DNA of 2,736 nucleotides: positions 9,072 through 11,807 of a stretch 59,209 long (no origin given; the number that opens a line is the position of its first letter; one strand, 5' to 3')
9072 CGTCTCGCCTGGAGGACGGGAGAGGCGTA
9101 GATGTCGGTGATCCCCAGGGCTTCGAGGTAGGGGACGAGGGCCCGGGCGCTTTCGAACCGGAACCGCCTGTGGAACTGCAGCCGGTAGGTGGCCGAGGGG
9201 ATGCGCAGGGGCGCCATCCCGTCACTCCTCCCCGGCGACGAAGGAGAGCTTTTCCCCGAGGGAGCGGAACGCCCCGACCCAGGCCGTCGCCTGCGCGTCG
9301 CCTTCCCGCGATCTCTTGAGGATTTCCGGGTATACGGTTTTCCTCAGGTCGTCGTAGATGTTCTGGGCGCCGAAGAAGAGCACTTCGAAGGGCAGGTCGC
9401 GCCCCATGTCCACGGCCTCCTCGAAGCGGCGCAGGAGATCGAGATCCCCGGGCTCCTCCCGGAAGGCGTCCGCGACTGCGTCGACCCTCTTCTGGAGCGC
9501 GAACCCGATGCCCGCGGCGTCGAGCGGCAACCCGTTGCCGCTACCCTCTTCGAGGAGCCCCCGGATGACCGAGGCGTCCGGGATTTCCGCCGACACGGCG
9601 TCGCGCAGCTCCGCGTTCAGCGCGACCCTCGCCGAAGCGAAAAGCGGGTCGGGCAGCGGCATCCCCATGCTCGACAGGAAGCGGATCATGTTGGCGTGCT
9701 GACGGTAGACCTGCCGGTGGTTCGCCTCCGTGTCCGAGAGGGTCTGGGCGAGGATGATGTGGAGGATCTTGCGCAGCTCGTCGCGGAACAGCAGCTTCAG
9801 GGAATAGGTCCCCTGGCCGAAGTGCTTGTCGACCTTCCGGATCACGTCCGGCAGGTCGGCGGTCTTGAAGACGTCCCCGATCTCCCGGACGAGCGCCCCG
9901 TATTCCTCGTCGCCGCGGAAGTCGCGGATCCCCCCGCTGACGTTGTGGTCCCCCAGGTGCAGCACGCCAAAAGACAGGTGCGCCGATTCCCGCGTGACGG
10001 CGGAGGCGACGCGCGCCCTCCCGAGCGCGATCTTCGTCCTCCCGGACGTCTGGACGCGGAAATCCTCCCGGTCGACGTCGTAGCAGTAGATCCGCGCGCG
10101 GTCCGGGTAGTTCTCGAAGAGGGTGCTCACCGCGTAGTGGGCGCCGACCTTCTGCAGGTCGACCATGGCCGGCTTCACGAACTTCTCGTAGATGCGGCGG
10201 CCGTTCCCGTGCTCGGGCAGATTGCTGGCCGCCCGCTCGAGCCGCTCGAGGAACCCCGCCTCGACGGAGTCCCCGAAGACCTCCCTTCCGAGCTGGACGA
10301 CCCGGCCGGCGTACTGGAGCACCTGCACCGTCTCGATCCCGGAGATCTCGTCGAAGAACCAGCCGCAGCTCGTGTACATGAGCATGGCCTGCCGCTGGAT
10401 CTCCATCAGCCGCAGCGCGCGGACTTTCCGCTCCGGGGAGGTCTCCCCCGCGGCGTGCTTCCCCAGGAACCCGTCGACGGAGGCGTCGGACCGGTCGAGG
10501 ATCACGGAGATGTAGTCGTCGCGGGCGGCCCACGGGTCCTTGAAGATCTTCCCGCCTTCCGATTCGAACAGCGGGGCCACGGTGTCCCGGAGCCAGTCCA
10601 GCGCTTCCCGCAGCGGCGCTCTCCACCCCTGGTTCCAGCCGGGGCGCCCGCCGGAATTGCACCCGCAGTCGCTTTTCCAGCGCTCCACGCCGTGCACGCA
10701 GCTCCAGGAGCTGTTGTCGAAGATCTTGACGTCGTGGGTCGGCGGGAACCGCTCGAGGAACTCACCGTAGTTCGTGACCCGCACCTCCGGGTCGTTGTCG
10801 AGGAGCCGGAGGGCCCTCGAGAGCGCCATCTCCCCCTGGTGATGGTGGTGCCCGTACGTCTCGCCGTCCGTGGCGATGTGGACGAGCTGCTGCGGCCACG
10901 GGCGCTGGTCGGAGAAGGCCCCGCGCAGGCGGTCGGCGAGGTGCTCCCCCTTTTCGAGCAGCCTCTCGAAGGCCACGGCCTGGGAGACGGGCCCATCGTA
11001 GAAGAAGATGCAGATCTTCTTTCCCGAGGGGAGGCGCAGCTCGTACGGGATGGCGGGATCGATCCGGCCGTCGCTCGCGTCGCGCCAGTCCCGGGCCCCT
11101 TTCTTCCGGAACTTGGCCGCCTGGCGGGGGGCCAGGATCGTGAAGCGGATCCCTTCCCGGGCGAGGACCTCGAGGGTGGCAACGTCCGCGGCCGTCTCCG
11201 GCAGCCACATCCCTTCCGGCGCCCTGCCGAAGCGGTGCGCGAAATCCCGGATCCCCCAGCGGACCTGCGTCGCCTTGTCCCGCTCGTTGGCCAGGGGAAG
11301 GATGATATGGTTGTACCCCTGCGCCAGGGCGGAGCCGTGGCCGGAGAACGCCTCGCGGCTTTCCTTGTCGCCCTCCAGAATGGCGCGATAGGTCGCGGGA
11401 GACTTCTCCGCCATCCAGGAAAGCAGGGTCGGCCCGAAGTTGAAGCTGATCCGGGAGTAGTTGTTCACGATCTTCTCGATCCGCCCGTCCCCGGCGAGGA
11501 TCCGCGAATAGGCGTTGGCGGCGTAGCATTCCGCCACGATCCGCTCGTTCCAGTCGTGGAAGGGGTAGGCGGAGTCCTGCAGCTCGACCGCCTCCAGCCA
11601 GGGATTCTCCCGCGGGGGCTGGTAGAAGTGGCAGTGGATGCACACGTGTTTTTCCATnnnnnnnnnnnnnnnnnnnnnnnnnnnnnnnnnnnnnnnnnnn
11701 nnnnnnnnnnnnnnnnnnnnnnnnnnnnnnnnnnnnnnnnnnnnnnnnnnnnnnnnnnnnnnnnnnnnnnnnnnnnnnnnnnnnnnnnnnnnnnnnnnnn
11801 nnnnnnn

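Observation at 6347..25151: Mrp antiporter, P-type ATPase, CBS-S2P protease and the TreY/TreZ trehalose pathway are chained into one 13-gene, 18.8-kb translationally coupled string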

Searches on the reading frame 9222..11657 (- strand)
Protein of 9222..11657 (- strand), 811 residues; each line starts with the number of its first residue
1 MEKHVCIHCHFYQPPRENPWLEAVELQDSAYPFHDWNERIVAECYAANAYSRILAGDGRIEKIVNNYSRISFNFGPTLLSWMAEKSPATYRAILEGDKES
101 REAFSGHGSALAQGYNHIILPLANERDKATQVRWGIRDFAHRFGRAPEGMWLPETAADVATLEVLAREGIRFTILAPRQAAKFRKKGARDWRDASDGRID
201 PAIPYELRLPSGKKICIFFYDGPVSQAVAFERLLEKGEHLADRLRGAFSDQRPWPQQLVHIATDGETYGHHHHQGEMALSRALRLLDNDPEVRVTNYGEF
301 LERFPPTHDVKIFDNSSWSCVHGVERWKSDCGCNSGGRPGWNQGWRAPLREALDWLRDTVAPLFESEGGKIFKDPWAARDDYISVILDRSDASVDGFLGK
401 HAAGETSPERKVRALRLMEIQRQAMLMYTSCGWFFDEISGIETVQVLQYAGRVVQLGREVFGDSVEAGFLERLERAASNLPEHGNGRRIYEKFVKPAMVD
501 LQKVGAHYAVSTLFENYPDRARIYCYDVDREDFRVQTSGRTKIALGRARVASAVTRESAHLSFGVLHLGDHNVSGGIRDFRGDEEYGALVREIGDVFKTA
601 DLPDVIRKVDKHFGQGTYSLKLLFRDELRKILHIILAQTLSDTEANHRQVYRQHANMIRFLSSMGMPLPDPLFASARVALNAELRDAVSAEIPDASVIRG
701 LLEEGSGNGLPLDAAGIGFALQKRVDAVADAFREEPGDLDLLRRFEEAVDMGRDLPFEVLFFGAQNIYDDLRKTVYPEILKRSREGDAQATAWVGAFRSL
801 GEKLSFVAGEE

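Call 4: search_protein_families(library=pfam, proteins=[window:9222-11657:-])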
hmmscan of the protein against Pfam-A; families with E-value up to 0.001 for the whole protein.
window:9222-11657:- (811 aa): 2 families
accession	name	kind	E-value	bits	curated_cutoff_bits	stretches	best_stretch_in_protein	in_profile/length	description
PF12055.13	DUF3536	-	1.4e-122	409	25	1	341-624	1-284/284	Domain of unknown function (DUF3536)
PF03065.20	Glyco_hydro_57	-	9.1e-19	68.3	21.2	1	105-308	100-286/291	Glycosyl hydrolase family 57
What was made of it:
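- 9222..11657 (-): GH57 + DUF3536 glycoside hydrolase (811 aa), start immediately after the treZ stop; probable alpha-glucan debranching/trimming partner of TreY/TreZ (inferred). Pfam (call 4).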

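Call 20: search_protein_families(library=ncbifam, proteins=[window:9222-11657:-], max_evalue=0.00001)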
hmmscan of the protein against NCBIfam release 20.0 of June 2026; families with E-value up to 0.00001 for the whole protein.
window:9222-11657:- (811 aa): 1 family
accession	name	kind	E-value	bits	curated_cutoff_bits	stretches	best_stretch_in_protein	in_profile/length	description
NF041133.1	branch_enz_Thcocales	equivalog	2.4e-06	26.3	1000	0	116-157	144-186/553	1,4-alpha-glucan branching protein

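Call 36: search_solved_structures(query=window:9222-11657:-, max_evalue=0.001)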
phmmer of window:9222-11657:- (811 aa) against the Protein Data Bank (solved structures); distinct sequences matched with E-value up to 0.001: 1.
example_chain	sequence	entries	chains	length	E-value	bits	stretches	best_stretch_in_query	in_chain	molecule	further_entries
5wu7_A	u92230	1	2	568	0.00038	21.9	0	106-156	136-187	Uncharacterized protein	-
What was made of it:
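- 9222..11657 (-): No solved relative (call 36).
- Tried and rejected: PDB sequence search for the GH57+DUF3536 protein: no informative relative (call 36).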

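Call 44: find_homologous_proteins(query=window:9222-11657:-, max_evalue=1e-50)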
Query window:9222-11657:- (811 aa): 8000 proteins with E <= 1e-50 among 8000 candidates; the best 120 are listed.
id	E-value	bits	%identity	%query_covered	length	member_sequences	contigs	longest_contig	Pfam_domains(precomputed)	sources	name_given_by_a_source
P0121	0.0e+0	1747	92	100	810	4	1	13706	PF12055.14,PF03065.21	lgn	-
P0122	0.0e+0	1604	83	100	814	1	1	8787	PF12055.14,PF03065.21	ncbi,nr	ncbi:MAG: DUF3536 domain-containing protein [Deltaproteobacteria bacterium]|nr:DUF3536 domain-contai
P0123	0.0e+0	1569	81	100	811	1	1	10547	PF12055.14,PF03065.21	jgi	jgi:alpha-amylase/alpha-mannosidase (GH57 family)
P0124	0.0e+0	1560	81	100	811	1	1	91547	PF12055.14,PF03065.21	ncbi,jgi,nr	ncbi:DUF3536 domain-containing protein [bacterium]|nr:DUF3536 domain-containing protein [bacterium]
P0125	0.0e+0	1559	80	100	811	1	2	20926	PF12055.14,PF03065.21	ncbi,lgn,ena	-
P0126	0.0e+0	1557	80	100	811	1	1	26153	PF12055.14,PF03065.21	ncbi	-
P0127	0.0e+0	1550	79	100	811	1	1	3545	PF12055.14,PF03065.21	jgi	jgi:alpha-amylase/alpha-mannosidase (GH57 family)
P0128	0.0e+0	1547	80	100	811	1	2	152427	PF12055.14,PF03065.21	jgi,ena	jgi:alpha-amylase/alpha-mannosidase (GH57 family)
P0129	0.0e+0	1546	80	100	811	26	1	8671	PF12055.14,PF03065.21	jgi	jgi:alpha-amylase/alpha-mannosidase (GH57 family)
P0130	0.0e+0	1546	80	100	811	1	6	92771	PF12055.14,PF03065.21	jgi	jgi:alpha-amylase/alpha-mannosidase (GH57 family)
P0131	0.0e+0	1539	79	100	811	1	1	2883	PF12055.14,PF03065.21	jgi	-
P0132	0.0e+0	1536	79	100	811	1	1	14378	PF12055.14,PF03065.21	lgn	-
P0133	0.0e+0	1535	79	100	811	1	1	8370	PF12055.14,PF03065.21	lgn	-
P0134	0.0e+0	1532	79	100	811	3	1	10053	PF12055.14,PF03065.21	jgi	jgi:alpha-amylase/alpha-mannosidase (GH57 family)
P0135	0.0e+0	1530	79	100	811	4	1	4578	PF12055.14,PF03065.21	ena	-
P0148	0.0e+0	1525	80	100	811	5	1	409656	PF12055.14,PF03065.21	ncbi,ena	-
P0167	0.0e+0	1180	61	100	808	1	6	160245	PF12055.14,PF03065.21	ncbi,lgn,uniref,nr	ncbi:Glycosyl hydrolase family 57 [Candidatus Methylomirabilis lanthanidiphila]|uniref:Glycosyl hydr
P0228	0.0e+0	1151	61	100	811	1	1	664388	PF12055.14,PF03065.21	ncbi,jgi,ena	jgi:alpha-amylase/alpha-mannosidase (GH57 family)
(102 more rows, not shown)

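Call 45: find_encoding_contigs(protein=P0121, flank=10000, max_places=1)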
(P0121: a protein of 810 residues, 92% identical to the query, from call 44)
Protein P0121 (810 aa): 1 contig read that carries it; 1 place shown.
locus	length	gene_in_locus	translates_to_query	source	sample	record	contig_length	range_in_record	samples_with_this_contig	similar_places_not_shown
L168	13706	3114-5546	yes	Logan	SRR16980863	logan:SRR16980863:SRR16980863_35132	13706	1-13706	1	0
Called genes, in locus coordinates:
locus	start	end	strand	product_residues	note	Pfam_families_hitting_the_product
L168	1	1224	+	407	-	?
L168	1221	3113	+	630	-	PF02922:CBM_48 (weak), PF00128:Alpha-amylase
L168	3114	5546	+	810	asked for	PF03065:Glyco_hydro_57, PF12055:DUF3536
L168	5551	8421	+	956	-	PF00128:Alpha-amylase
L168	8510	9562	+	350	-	PF21088:MS_channel_1st (weak), PF00924:MS_channel_2nd, PF21082:MS_channel_3rd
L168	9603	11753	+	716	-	PF00999:Na_H_Exchanger, PF00582:Usp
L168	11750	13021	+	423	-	PF00999:Na_H_Exchanger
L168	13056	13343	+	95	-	PF08734:GYD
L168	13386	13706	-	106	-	?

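Call 46: find_encoding_contigs(protein=P0124, flank=10000, max_places=1)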
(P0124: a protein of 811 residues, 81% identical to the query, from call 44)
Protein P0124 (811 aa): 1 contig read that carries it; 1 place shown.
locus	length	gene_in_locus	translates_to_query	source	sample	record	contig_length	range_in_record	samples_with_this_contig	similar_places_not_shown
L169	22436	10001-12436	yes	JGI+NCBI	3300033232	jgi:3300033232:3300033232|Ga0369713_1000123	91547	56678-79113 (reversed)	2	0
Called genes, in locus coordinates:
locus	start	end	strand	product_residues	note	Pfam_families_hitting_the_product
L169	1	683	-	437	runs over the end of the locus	PF06202:GDE_C (faint), PF12899:Glyco_hydro_100, PF22422:MGH1-like_GH (weak)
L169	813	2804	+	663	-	PF11896:GlgE_dom_N_S, PF00128:Alpha-amylase (faint), PF21702:GLGE_C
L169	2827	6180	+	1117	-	PF00128:Alpha-amylase, PF16657:Malt_amylase_C, PF18085:Mak_N_cap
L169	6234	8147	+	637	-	PF02922:CBM_48, PF00128:Alpha-amylase (weak), PF02806:Alpha-amylase_C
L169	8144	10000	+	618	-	PF00128:Alpha-amylase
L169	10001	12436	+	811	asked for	PF03065:Glyco_hydro_57, PF12055:DUF3536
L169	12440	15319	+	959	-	PF00128:Alpha-amylase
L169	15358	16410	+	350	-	PF21088:MS_channel_1st, PF00924:MS_channel_2nd, PF21082:MS_channel_3rd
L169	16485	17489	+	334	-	PF01699:Na_Ca_ex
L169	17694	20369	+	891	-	PF00690:Cation_ATPase_N, PF00122:E1-E2_ATPase, PF13246:Cation_ATPase, PF12710:HAD (faint), PF00702:Hydrolase, PF08282:Hydrolase_3 (faint), PF00689:Cation_ATPase_C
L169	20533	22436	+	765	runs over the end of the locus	PF00662:Proton_antipo_N, PF00361:Proton_antipo_M, PF13244:MbhD, PF20501:MbhE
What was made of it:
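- In L169 the ATPase and mrpA are set off by 204- and 163-nt gaps (call 46).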

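Call 47: find_encoding_contigs(protein=P0148, flank=10000, max_places=1)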
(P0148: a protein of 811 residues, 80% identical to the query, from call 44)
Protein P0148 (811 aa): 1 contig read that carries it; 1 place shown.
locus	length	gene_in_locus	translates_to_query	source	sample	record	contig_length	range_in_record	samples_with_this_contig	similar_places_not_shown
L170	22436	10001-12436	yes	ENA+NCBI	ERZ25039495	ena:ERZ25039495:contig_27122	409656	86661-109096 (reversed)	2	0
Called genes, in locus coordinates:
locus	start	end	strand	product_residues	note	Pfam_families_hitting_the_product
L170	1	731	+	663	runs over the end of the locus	PF11896:GlgE_dom_N_S, PF00128:Alpha-amylase (weak), PF21702:GLGE_C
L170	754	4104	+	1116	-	PF00128:Alpha-amylase, PF16657:Malt_amylase_C, PF18085:Mak_N_cap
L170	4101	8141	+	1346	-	PF21226:MalQ_N, PF02446:Glyco_hydro_77, PF02922:CBM_48, PF00128:Alpha-amylase (weak), PF02806:Alpha-amylase_C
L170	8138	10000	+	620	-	PF02922:CBM_48 (weak), PF00128:Alpha-amylase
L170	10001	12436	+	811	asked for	PF03065:Glyco_hydro_57, PF12055:DUF3536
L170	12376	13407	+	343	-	-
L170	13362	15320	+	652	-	-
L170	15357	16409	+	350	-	PF21088:MS_channel_1st, PF00924:MS_channel_2nd, PF21082:MS_channel_3rd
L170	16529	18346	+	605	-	PF00654:Voltage_CLC, PF00571:CBS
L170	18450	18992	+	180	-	PF22381:Staph_reg_Sar_Rot, PF01047:MarR, PF12802:MarR_2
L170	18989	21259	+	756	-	PF00982:Glyco_transf_20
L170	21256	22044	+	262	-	PF02358:Trehalose_PPase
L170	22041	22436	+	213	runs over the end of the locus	PF19027:DUF5752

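Call 49: find_encoding_contigs(protein=P0167, flank=10000, max_places=1)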
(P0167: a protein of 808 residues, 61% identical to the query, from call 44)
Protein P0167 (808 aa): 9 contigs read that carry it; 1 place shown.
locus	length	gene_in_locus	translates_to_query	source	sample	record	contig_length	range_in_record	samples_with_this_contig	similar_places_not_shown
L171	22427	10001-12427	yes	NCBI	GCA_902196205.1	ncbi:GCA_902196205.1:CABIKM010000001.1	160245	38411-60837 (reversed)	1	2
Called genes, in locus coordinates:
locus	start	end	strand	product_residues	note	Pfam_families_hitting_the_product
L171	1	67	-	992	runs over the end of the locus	PF00580:UvrD-helicase, PF13245:AAA_19, PF13604:AAA_30 (faint), PF13361:UvrD_C, PF13538:UvrD_C_2 (faint), PF12705:PDDEXK_1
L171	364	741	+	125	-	-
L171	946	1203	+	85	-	PF13711:DUF4160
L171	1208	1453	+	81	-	PF10387:DUF2442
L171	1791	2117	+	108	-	-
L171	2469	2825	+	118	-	-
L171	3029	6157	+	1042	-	PF00128:Alpha-amylase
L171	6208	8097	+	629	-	PF02922:CBM_48 (faint), PF00128:Alpha-amylase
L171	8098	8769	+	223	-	PF19027:DUF5752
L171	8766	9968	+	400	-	PF21269:TreT_GT1, PF20706:GT4-conflict, PF00534:Glycos_transf_1, PF13692:Glyco_trans_1_4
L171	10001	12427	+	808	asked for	PF03065:Glyco_hydro_57, PF12055:DUF3536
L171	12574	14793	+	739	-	PF22019:GlgB_N, PF02922:CBM_48, PF00128:Alpha-amylase (weak), PF02806:Alpha-amylase_C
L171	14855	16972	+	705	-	PF01074:Glyco_hydro_38N, PF03065:Glyco_hydro_57, PF09094:AmyA-A_glucT_m, PF09095:AmyA-gluTrfs_C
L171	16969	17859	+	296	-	PF21088:MS_channel_1st, PF00924:MS_channel_2nd, PF21082:MS_channel_3rd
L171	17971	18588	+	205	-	-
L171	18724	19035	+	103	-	PF04255:DUF433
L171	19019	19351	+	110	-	PF01927:Mut7-C (weak), PF18478:PIN_10 (weak), PF18480:DUF5615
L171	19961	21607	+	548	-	PF03235:GmrSD_N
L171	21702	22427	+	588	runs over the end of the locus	PF10592:AIPR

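Call 50: find_encoding_contigs(protein=P0228, flank=10000, max_places=1)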
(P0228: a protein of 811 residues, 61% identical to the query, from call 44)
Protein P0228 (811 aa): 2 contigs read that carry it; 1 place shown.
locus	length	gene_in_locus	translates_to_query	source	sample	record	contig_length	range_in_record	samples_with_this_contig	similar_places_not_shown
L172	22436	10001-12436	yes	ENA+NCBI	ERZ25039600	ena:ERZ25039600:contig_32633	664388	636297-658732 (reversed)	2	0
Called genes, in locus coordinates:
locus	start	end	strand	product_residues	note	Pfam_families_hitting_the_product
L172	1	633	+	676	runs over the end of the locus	PF11896:GlgE_dom_N_S, PF00128:Alpha-amylase (weak), PF21702:GLGE_C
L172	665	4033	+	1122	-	PF00128:Alpha-amylase, PF16657:Malt_amylase_C, PF18085:Mak_N_cap, PF01636:APH (weak)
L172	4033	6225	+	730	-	PF21226:MalQ_N, PF02446:Glyco_hydro_77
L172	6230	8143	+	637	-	PF02922:CBM_48, PF00128:Alpha-amylase (weak), PF02806:Alpha-amylase_C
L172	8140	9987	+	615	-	PF02922:CBM_48 (weak), PF00128:Alpha-amylase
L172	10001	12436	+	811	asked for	PF03065:Glyco_hydro_57, PF12055:DUF3536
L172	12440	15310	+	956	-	PF00128:Alpha-amylase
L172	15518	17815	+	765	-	PF03845:Spore_permease (weak), PF00324:AA_permease, PF13520:AA_permease_2, PF13906:AA_permease_C, PF00582:Usp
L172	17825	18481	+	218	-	PF05552:MS_channel_1st_1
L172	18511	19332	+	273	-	PF00106:adh_short, PF13561:adh_short_C2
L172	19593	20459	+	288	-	-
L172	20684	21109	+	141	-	-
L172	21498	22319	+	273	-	PF00520:Ion_trans, PF07885:Ion_trans_2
